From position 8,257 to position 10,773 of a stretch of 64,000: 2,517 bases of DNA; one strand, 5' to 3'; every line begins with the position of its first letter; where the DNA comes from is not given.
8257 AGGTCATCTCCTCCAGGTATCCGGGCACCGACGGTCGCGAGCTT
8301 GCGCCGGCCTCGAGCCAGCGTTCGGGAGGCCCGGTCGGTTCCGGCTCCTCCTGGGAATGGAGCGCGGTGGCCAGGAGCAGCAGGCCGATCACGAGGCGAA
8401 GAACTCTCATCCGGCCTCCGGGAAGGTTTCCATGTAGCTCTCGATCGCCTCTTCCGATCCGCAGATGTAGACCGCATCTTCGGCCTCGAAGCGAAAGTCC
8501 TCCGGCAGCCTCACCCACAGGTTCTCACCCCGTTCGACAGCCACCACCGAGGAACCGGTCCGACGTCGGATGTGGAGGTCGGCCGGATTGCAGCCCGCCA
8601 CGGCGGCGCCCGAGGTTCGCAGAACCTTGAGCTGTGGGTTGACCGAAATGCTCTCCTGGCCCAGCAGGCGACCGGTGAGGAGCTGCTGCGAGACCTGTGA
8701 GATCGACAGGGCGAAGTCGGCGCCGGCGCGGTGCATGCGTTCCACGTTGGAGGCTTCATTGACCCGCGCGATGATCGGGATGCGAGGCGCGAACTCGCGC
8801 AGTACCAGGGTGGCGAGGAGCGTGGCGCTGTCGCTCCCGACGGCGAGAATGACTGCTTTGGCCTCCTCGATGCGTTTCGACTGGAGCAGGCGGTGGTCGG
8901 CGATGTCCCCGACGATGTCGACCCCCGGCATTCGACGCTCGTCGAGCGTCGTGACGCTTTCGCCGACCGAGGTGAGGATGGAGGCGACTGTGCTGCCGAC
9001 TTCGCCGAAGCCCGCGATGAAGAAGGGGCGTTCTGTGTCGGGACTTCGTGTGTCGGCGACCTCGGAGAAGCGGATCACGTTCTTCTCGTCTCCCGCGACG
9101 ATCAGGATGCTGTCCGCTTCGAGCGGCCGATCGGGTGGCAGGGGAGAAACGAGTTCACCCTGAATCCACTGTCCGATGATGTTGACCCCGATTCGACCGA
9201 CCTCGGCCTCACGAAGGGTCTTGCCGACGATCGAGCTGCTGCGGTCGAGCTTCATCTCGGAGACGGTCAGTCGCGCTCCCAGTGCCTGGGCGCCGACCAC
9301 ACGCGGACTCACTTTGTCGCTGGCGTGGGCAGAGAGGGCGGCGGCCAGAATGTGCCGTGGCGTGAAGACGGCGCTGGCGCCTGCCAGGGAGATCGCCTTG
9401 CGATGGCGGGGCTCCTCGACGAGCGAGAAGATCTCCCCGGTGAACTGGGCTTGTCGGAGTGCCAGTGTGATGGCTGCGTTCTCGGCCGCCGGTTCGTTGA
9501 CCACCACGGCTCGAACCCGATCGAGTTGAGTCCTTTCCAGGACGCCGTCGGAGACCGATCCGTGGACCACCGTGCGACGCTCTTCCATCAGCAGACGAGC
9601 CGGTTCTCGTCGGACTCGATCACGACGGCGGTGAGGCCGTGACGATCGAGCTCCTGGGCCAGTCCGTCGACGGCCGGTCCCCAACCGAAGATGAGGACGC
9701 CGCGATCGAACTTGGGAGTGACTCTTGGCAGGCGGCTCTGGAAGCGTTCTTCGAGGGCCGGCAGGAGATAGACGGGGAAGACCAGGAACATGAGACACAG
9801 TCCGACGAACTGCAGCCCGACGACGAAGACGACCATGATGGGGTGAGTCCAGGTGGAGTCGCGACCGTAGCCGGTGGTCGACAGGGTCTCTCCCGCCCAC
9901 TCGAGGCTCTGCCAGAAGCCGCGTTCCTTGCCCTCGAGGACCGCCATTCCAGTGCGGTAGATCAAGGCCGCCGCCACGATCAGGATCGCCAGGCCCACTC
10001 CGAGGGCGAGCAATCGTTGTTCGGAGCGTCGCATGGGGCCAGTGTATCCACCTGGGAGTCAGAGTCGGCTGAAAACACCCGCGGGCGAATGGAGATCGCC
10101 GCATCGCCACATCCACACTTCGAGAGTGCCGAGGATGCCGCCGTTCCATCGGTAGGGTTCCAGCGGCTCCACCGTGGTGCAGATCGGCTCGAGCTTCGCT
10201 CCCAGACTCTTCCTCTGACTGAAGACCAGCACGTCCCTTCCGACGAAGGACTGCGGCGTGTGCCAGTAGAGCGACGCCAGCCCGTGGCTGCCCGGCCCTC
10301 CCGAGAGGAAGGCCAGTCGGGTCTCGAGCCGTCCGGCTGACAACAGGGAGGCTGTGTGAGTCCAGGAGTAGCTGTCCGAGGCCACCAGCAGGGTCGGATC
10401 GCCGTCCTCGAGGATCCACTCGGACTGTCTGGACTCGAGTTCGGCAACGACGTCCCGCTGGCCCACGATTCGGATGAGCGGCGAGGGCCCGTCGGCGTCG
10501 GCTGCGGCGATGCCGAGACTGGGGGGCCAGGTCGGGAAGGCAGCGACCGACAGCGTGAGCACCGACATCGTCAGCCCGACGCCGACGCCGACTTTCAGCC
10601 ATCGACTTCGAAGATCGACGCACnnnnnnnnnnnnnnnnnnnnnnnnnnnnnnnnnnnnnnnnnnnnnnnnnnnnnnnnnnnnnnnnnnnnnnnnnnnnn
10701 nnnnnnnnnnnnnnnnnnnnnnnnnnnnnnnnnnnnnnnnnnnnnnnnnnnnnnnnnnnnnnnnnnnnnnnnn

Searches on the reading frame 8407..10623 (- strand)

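Call 48: search_protein_families(library=ncbifam, proteins=[window:8407-10623:-], max_evalue=1e-10)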
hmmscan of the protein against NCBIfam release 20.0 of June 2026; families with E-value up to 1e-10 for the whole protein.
window:8407-10623:- (738 aa): 2 families
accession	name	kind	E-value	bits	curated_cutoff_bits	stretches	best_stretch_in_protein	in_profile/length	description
NF007039.0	PRK09496.3-2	equivalog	3e-16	59.3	293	0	447-644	146-350/446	Trk system potassium transporter TrkA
NF007828.0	PRK10537.1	equivalog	1.6e-11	43.8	425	0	534-661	253-385/403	voltage-gated potassium channel protein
